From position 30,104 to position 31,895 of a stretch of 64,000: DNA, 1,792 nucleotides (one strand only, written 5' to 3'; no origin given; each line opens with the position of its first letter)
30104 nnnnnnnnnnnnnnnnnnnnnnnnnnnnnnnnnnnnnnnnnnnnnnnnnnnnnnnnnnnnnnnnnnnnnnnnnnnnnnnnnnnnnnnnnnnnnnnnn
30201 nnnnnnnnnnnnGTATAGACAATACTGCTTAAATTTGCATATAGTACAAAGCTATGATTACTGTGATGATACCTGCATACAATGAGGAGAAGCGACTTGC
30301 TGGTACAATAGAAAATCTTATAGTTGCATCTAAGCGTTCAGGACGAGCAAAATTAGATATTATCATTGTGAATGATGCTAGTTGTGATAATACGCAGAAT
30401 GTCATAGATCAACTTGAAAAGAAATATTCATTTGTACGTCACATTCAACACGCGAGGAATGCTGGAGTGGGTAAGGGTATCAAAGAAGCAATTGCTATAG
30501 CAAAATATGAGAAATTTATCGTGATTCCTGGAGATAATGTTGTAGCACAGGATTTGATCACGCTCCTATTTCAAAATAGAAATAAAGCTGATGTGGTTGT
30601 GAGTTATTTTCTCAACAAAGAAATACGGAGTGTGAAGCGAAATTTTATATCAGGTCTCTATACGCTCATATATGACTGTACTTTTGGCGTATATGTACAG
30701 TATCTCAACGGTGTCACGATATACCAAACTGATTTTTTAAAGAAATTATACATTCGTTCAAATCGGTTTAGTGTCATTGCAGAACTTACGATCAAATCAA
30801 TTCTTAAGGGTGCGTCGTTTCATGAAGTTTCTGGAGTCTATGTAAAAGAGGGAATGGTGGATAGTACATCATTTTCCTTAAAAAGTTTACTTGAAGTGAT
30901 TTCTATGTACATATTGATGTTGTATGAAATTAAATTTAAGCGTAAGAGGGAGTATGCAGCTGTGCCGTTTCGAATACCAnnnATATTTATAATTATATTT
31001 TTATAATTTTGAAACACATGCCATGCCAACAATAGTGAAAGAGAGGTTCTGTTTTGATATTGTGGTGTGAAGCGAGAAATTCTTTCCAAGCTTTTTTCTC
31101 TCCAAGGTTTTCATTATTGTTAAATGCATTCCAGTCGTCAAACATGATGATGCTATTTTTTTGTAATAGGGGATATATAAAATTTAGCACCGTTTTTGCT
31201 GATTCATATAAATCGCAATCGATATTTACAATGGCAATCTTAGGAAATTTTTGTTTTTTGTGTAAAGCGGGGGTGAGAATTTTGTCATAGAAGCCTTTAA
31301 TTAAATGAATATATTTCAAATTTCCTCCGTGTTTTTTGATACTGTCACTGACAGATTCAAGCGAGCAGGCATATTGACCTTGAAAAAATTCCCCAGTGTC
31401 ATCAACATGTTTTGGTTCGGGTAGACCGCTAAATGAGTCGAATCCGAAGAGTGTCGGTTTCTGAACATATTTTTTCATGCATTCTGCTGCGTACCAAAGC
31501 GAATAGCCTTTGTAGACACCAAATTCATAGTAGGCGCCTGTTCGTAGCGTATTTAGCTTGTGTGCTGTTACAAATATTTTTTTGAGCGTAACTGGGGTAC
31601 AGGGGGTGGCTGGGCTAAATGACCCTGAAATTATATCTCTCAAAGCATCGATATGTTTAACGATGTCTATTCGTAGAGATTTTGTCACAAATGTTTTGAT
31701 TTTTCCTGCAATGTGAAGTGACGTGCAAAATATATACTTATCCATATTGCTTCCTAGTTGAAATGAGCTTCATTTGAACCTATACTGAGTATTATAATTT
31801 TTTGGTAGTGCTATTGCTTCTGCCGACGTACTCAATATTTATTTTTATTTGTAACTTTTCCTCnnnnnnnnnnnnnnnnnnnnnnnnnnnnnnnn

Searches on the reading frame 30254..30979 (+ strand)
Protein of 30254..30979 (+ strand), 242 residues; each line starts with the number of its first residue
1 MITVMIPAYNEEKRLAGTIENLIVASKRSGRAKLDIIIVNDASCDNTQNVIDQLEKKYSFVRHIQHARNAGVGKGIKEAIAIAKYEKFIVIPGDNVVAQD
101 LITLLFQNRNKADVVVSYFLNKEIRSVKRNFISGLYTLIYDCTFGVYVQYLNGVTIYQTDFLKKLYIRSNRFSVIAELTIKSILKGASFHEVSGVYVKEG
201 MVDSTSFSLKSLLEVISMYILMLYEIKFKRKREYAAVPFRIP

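Call 3: search_protein_families(library=pfam, proteins=[window:30254-30979:+], max_evalue=1)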
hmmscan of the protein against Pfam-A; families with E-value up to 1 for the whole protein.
window:30254-30979:+ (242 aa): 3 families
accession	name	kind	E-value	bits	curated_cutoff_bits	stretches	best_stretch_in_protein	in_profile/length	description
PF00535.33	Glycos_transf_2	-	2.8e-18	66.8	23.3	1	3-116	1-112/168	Glycosyl transferase family 2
PF13641.12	Glyco_tranf_2_3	-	7.6e-10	39.6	27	1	2-106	3-108/230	Glycosyltransferase like family 2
PF11735.13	CAP59_mtransfer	-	0.2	11.7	28.8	1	8-165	8-136/242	Cryptococcal mannosyltransferase 1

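Call 4: search_protein_families(library=ncbifam, proteins=[window:30254-30979:+], max_evalue=1)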
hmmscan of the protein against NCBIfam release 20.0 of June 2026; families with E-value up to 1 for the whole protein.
window:30254-30979:+ (242 aa): 24 families
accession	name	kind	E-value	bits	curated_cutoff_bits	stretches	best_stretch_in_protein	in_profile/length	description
TIGR03937.1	PgaC_IcaA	equivalog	1.8e-18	66.7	422.3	1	1-125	46-166/407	poly-beta-1,6-N-acetyl-D-glucosamine synthase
NF047588.1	GlcsyltransPgfSStrep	equivalog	3.8e-11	42.8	500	1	2-132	3-133/308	glycosyltransferase PgfS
NF007482.0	PRK10073.1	equivalog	1.2e-10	41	423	1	2-108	8-109/334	glycosyltransferase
NF038302.1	EPS_HpsE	equivalog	1.1e-09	37.7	300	1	2-104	3-106/307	hormogonium polysaccharide biosynthesis glycosyltransferase HpsE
TIGR04182.1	glyco_TIGR04182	equivalog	4.9e-09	36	325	1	2-199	2-193/293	S-layer glycoprotein N-glycosyltransferase AglJ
NF041875.1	EPS_EpsD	equivalog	5.1e-09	36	370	1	3-109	2-104/325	exopolysaccharide biosynthesis glycosyltransferase EpsD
TIGR04283.1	glyco_like_mftF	equivalog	1.6e-07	31.2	182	1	2-119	1-107/221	TIGR04283 family arsenosugar biosynthesis glycosyltransferase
NF047683.1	TeichurnBiosyTuaG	equivalog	1.7e-07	31.2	400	1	2-101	8-103/252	teichuronic acid biosynthesis protein TuaG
TIGR03111.1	glyc2_xrt_Gpos1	hypoth_equivalog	2.4e-07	29.9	363.95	1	2-175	51-222/439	TIGR03111 family XrtG-associated glycosyltransferase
NF007986.1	PRK10714.1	equivalog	1.5e-05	24.1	529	1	2-122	8-129/316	undecaprenyl-phosphate 4-deoxy-4-formamido-L-arabinose transferase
NF050050.1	ProtGlycPglI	equivalog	4.8e-05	22.9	500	1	2-111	4-110/306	GalNAc(5)-diNAcBac-PP-undecaprenol beta-1,3-glucosyltransferase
TIGR04242.1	nodulat_NodC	equivalog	0.00018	20.6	550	1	2-113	50-160/395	chitooligosaccharide synthase NodC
TIGR03992.1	Arch_glmU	subfamily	0.0002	20.4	292.1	1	20-112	35-124/393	bifunctional sugar-1-phosphate nucleotidylyltransferase/acetyltransferase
NF053739.1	GlytfEpsEBac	equivalog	0.00055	19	450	1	2-96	3-94/265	glycosyltransferase EpsE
TIGR03965.1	mycofact_glyco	equivalog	0.00094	18.2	280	1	2-72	76-150/467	mycofactocin biosynthesis glycosyltransferase MftF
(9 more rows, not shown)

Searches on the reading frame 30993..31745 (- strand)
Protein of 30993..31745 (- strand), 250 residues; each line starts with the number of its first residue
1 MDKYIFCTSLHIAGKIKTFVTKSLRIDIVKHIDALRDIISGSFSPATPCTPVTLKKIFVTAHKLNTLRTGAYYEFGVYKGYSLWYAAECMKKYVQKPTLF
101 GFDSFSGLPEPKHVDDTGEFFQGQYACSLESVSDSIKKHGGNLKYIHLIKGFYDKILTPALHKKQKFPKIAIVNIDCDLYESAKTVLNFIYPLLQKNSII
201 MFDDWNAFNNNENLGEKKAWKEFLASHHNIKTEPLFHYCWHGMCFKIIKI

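Call 3: search_protein_families(library=pfam, proteins=[window:30993-31745:-], max_evalue=1)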
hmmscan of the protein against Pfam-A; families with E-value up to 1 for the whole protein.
window:30993-31745:- (250 aa): 2 families
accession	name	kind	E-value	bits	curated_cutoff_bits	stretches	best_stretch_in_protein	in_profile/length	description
PF05711.17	TylF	-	1.5e-17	64.2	23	1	70-245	93-262/264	Macrocin-O-methyltransferase (TylF)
PF13578.12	Methyltransf_24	-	1.6e-08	35.8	26.3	1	74-205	2-105/105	Methyltransferase domain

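Call 4: search_protein_families(library=ncbifam, proteins=[window:30993-31745:-], max_evalue=1)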
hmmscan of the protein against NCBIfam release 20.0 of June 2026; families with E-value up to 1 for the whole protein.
window:30993-31745:- (250 aa): 1 family
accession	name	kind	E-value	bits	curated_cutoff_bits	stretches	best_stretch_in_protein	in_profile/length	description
TIGR03491.1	TIGR03491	subfamily_domain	0.071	12.1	97.45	1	163-239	278-356/462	TM0106 family RecB-like putative nuclease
